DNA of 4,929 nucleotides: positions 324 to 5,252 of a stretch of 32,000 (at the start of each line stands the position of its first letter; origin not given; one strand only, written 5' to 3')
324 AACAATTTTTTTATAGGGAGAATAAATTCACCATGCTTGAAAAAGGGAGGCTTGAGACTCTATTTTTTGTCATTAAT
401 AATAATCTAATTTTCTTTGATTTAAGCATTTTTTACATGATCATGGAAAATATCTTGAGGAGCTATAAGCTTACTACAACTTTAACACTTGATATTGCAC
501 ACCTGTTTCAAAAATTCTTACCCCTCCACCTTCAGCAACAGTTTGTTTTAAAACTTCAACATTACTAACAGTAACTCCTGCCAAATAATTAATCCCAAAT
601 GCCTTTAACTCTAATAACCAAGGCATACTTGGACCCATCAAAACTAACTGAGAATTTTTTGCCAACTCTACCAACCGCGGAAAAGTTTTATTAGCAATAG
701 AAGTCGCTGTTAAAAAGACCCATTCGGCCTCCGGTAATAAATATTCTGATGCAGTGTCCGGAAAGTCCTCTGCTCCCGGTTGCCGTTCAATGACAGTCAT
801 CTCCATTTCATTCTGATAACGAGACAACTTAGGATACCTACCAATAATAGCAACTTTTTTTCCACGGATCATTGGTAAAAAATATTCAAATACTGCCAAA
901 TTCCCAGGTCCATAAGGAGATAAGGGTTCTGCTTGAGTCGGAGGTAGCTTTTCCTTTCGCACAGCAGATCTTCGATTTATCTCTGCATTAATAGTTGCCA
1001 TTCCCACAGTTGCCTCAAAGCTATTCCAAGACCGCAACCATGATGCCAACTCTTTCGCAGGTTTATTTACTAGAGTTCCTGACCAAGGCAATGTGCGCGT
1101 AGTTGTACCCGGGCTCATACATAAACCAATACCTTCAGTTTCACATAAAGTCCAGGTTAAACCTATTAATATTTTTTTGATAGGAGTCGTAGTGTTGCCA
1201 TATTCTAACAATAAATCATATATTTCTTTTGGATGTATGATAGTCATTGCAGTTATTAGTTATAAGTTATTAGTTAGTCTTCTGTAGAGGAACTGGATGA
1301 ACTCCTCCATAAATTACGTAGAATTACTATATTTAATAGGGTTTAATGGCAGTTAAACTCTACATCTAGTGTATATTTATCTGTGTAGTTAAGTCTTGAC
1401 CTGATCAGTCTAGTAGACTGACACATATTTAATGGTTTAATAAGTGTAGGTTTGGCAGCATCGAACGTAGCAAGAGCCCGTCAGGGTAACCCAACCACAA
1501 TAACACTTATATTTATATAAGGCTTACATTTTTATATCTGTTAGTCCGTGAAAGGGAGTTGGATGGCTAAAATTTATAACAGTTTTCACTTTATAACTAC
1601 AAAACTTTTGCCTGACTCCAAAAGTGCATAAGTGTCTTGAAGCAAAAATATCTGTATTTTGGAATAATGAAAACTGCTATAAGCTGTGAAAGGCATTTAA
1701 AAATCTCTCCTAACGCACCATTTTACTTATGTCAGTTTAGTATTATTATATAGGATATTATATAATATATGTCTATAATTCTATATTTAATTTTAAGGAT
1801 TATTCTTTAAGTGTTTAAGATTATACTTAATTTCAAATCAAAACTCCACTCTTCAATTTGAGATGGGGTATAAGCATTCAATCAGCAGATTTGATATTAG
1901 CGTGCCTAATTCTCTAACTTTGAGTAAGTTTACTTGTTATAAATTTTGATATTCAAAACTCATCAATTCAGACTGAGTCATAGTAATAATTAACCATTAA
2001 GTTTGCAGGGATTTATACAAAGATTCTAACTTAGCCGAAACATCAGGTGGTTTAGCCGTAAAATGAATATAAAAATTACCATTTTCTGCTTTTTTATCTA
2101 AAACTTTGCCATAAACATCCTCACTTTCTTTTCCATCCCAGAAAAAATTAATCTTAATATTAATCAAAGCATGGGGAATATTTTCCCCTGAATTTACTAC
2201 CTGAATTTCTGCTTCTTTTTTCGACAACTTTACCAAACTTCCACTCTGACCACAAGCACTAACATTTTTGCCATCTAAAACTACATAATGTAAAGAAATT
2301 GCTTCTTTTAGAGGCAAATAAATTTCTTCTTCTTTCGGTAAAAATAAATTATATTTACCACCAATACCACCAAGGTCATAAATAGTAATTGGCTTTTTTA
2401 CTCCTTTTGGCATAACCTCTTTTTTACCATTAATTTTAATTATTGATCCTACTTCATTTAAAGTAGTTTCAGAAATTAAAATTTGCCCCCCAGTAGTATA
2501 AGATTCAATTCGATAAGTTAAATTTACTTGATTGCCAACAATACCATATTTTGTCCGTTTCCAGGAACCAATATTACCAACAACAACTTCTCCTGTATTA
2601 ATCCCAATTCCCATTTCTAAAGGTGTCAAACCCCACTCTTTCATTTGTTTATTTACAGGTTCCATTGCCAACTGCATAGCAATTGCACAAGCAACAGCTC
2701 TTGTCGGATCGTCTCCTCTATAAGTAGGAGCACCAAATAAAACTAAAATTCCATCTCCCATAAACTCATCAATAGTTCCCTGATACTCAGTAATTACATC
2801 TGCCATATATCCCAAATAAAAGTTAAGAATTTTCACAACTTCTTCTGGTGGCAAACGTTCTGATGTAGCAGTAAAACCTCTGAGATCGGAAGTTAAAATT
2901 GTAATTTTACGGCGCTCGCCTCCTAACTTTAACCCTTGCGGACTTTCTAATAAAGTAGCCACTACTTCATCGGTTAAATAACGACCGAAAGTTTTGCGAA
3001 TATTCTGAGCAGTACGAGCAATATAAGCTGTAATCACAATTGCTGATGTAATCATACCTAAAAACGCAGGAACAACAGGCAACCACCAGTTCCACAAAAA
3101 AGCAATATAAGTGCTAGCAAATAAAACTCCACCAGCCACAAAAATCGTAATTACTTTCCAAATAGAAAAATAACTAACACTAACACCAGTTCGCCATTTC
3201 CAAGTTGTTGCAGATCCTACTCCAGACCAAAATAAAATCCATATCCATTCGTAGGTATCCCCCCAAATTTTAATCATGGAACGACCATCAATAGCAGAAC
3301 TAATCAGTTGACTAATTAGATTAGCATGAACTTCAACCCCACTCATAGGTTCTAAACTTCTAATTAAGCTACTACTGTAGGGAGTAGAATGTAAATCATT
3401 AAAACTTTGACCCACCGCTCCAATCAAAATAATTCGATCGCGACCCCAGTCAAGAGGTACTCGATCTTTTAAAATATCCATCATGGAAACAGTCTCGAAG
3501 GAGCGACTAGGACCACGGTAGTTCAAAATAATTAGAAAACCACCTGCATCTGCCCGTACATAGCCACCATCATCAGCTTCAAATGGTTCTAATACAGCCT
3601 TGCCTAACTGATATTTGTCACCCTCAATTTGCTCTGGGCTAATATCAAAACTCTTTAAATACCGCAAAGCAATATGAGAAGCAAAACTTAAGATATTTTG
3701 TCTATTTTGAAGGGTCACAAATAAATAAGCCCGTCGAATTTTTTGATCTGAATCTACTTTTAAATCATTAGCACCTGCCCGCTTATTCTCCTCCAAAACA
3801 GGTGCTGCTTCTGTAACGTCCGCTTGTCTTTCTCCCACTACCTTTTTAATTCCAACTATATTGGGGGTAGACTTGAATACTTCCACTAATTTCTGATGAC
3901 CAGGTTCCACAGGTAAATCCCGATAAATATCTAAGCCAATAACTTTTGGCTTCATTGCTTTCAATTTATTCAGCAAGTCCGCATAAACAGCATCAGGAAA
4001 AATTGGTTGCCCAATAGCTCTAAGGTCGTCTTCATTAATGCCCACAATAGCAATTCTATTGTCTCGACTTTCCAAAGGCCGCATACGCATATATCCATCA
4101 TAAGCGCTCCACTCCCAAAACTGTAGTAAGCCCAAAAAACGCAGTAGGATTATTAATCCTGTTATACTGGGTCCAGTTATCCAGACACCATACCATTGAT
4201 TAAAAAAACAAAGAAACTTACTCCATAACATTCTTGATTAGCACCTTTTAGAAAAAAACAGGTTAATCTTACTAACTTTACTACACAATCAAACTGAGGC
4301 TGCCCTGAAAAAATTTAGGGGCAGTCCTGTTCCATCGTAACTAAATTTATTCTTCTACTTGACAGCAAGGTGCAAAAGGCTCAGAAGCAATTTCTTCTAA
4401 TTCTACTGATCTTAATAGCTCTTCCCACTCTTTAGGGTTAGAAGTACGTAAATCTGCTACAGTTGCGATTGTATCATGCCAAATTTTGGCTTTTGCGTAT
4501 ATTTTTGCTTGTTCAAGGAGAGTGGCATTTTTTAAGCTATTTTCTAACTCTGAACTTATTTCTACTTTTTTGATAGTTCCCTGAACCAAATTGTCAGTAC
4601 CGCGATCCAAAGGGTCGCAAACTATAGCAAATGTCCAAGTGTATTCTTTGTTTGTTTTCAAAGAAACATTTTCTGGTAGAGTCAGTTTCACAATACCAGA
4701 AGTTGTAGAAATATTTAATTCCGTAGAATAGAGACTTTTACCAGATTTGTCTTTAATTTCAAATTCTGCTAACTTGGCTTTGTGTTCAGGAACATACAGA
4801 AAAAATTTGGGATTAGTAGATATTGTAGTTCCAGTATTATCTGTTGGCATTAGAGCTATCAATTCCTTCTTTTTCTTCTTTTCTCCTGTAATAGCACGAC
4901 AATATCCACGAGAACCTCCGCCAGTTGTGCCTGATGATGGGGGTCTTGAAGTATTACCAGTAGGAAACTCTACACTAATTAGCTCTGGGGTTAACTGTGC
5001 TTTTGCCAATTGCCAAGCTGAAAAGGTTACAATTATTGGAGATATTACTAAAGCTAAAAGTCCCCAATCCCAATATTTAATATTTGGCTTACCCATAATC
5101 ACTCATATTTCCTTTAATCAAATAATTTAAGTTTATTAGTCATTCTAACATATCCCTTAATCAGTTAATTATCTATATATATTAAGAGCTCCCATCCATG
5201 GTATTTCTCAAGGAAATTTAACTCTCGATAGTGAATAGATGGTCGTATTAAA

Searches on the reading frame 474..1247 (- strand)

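Call 61: search_protein_families(library=pfam, proteins=[window:474-1247:-], max_evalue=0.001)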
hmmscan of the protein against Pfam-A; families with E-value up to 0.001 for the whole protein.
window:474-1247:- (257 aa): 2 families
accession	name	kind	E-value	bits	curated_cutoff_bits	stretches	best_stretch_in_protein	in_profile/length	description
PF04016.18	DUF364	-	3.1e-36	124.6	23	1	119-255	2-146/147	Putative heavy-metal chelation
PF13938.11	DUF4213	-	1.7e-22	79.9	23.5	1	10-88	1-73/75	Putative heavy-metal chelation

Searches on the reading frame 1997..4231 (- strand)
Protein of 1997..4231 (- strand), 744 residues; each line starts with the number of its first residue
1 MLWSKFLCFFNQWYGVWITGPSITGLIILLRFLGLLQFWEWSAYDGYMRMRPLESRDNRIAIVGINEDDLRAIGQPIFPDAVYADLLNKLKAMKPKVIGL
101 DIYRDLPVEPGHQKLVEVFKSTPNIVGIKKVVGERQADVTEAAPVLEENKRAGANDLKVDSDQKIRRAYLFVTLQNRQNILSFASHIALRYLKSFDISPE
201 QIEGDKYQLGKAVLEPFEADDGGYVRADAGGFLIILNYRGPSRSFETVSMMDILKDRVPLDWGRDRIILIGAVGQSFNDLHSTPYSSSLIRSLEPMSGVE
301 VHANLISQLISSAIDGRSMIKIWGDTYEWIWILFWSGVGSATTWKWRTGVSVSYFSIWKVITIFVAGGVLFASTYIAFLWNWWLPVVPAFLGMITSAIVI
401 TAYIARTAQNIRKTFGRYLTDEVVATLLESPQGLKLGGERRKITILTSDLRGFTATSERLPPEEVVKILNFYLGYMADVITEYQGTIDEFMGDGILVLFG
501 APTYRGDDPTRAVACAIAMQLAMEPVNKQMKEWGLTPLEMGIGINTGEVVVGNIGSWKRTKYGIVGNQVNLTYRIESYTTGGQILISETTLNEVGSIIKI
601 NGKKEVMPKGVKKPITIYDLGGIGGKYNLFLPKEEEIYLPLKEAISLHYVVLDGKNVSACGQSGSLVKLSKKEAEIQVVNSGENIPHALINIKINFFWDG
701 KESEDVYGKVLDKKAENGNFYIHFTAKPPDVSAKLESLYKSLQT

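Call 61: search_protein_families(library=pfam, proteins=[window:1997-4231:-], max_evalue=0.001)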
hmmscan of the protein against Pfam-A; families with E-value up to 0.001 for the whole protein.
window:1997-4231:- (744 aa): 2 families
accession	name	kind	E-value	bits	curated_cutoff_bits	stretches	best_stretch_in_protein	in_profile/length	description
PF05226.16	CHASE2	-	6.2e-67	226.3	26.3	1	24-340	2-256/257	CHASE2 domain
PF00211.25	Guanylate_cyc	-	6e-24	85.1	21.9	1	441-618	7-179/183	Adenylate and Guanylate cyclase catalytic domain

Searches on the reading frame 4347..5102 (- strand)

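Call 61: search_protein_families(library=pfam, proteins=[window:4347-5102:-], max_evalue=0.001)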
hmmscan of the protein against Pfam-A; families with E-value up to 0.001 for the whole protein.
window:4347-5102:- (251 aa): 1 family
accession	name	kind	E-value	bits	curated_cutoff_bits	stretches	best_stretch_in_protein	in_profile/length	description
PF06051.17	DUF928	-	2.6e-57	194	26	1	61-242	2-183/184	Domain of Unknown Function (DUF928)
